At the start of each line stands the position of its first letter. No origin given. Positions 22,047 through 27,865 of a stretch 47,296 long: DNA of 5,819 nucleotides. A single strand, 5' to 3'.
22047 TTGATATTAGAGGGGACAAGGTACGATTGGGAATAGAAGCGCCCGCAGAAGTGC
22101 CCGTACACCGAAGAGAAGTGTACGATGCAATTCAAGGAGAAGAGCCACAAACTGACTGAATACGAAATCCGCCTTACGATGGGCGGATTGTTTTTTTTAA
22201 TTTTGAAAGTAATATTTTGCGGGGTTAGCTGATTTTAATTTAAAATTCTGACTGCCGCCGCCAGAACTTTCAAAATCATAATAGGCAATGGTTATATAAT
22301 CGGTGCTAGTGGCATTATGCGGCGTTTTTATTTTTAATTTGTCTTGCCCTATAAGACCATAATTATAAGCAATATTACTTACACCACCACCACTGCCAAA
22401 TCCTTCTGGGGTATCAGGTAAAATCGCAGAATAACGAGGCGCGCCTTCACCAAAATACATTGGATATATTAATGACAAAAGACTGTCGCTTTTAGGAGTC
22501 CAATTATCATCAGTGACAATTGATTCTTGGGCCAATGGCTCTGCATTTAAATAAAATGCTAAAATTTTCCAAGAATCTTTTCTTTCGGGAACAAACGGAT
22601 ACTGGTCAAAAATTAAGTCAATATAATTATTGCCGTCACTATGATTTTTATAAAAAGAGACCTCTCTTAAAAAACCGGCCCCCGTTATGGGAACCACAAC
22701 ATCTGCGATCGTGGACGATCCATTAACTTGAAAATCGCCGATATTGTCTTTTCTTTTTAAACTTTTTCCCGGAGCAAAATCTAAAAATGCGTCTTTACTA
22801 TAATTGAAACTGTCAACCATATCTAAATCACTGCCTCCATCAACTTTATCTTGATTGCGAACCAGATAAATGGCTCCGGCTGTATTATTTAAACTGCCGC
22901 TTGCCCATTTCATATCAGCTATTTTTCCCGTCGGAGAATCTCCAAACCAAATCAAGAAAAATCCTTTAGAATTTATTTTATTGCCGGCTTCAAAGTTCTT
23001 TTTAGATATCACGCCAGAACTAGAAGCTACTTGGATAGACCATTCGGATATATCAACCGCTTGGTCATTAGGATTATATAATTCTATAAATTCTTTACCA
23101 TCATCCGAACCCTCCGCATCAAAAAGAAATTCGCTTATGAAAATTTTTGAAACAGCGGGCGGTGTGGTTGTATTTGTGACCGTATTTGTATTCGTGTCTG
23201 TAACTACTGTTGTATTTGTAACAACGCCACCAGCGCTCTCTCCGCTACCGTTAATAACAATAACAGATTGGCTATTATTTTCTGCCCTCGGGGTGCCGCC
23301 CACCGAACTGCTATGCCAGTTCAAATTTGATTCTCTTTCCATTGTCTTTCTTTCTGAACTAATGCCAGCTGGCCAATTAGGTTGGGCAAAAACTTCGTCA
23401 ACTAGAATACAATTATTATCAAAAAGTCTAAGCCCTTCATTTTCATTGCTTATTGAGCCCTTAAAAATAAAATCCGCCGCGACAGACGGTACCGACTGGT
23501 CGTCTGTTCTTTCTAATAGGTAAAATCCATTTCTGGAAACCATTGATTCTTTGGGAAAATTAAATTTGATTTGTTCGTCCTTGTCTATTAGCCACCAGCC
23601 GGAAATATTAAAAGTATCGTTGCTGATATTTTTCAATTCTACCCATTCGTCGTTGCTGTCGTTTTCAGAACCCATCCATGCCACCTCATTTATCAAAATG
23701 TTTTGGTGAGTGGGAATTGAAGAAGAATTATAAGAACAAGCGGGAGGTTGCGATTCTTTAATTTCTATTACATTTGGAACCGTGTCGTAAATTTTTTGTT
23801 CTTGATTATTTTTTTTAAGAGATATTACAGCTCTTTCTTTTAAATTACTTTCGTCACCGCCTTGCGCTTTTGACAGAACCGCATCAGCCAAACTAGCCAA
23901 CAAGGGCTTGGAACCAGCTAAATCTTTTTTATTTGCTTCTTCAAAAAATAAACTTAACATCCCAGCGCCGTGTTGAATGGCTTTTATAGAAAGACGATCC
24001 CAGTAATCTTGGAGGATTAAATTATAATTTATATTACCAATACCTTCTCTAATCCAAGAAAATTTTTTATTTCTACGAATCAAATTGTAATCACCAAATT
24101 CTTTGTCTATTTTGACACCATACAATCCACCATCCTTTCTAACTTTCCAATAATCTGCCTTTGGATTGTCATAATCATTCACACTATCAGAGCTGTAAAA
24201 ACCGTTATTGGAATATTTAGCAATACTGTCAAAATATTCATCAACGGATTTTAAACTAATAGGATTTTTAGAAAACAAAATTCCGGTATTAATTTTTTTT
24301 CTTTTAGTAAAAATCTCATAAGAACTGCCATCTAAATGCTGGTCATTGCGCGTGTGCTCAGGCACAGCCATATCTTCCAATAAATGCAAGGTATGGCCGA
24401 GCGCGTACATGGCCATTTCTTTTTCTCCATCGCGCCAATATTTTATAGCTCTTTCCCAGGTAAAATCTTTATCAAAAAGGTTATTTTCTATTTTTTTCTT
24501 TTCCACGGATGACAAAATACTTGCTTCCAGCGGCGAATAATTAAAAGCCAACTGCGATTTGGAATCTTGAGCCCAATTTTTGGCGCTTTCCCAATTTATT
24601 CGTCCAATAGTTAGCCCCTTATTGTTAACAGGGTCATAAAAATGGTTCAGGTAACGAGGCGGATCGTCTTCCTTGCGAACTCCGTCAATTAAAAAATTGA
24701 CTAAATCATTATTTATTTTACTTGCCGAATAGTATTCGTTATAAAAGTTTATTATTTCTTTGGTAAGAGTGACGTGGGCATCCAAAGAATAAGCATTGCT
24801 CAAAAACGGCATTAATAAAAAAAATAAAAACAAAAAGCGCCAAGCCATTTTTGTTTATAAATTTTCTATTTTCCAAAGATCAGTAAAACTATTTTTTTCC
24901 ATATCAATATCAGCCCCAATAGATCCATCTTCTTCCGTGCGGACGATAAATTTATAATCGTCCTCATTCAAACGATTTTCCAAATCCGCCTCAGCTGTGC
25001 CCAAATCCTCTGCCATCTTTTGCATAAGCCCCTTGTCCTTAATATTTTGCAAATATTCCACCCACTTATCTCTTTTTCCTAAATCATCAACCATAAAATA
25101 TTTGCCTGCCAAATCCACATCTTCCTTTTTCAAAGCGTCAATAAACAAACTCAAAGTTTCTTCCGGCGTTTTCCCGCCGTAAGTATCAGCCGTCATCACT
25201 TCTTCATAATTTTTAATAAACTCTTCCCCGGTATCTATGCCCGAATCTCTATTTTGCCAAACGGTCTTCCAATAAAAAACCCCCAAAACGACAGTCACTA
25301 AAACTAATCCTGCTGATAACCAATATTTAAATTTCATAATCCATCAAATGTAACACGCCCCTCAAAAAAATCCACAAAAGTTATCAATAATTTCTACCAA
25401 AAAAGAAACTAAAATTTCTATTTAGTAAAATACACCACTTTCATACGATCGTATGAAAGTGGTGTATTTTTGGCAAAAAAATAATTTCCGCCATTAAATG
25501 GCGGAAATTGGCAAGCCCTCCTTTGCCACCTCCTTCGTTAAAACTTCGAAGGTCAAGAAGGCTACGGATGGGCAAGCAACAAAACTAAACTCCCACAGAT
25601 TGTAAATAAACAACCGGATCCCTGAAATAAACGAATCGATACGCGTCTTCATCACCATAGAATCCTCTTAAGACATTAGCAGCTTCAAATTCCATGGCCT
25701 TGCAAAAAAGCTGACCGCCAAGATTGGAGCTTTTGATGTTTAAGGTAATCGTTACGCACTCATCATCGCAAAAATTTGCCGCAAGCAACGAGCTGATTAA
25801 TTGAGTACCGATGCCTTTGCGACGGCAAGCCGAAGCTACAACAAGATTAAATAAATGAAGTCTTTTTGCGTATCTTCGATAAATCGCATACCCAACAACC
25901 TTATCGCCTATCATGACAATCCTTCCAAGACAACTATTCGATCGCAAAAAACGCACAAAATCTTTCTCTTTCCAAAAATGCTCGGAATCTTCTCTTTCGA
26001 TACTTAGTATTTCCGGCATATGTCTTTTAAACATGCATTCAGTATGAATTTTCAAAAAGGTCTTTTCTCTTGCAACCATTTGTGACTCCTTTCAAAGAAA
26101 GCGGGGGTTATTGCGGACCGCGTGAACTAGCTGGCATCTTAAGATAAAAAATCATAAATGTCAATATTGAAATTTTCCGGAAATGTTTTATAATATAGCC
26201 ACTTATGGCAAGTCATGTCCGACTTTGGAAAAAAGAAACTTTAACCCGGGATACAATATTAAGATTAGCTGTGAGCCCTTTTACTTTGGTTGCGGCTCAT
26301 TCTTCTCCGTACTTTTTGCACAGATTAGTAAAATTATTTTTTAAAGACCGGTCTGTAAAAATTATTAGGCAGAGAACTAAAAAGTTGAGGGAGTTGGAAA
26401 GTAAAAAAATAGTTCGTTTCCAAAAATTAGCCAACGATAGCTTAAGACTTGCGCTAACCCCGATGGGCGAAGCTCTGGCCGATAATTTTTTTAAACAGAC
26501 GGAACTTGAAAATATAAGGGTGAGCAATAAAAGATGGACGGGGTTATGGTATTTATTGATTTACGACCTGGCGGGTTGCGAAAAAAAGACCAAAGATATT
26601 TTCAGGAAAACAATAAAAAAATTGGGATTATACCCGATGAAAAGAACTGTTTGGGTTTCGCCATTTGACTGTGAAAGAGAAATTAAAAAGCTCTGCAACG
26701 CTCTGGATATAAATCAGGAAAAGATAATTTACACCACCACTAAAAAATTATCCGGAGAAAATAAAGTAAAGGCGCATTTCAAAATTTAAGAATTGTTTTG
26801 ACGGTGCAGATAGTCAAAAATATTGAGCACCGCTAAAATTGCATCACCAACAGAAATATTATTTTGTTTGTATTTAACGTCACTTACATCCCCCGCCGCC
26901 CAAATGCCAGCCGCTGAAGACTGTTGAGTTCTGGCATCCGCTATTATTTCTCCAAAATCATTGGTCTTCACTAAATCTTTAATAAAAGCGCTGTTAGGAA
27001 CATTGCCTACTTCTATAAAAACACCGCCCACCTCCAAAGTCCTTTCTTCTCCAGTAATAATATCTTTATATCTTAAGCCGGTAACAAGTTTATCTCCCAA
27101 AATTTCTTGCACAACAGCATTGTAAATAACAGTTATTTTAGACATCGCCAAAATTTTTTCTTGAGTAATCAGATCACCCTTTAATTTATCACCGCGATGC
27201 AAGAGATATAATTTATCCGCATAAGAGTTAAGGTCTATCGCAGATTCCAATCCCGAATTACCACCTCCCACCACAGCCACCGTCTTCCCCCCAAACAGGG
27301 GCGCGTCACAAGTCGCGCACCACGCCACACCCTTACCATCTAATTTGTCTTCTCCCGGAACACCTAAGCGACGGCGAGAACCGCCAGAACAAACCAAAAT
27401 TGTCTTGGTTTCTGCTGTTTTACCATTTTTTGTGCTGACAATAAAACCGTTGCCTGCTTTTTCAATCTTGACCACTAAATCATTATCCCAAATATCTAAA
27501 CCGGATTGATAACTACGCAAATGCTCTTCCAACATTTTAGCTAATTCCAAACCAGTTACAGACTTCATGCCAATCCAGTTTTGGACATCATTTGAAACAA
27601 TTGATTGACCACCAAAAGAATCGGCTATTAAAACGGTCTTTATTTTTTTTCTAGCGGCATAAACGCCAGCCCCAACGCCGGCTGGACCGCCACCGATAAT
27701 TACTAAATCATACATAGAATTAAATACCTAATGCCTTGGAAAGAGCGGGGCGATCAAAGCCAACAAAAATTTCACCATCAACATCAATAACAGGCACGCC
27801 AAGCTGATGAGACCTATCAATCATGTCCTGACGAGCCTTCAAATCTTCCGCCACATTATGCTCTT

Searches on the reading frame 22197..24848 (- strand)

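Call 54: search_protein_families(library=pfam, proteins=[window:22197-24848:-], max_evalue=0.00001)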
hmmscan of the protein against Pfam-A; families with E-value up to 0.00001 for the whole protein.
window:22197-24848:- (883 aa): 1 family
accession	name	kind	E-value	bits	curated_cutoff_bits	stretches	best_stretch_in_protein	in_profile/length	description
PF00932.25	LTD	-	4.2e-25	88.7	34.3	2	563-668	2-100/109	Lamin Tail Domain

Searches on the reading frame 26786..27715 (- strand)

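Call 24: search_protein_families(library=pfam, proteins=[window:26786-27715:-], max_evalue=0.01)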
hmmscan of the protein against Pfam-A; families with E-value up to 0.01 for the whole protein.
window:26786-27715:- (309 aa): 9 families
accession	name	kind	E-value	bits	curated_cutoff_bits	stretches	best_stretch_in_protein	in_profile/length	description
PF07992.20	Pyr_redox_2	-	1.3e-40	140.1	26.1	1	2-284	1-283/291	Pyridine nucleotide-disulphide oxidoreductase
PF13738.12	Pyr_redox_3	-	5e-21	75.7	30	2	50-275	75-305/305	Pyridine nucleotide-disulphide oxidoreductase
PF00070.33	Pyr_redox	-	1.7e-13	51.3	22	1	146-217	2-80/82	Pyridine nucleotide-disulphide oxidoreductase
PF03486.20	HI0933_like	-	3.8e-08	33.5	50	0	3-30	2-29/244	HI0933-like protein Rossmann domain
PF12831.13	FAD_oxidored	-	1.5e-07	31.5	27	1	3-38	1-38/416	FAD dependent oxidoreductase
PF01134.28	GIDA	-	2.7e-06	27.1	22.1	1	3-33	1-31/391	Glucose inhibited division protein A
PF01266.30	DAO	-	1.7e-05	25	27.9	0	3-38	1-39/353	FAD dependent oxidoreductase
PF00890.30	FAD_binding_2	-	0.00016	21.4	20.4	0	3-37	1-37/414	FAD binding domain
PF01946.23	Thi4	-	0.00065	19.4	26.2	0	3-36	19-55/235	Thi4 family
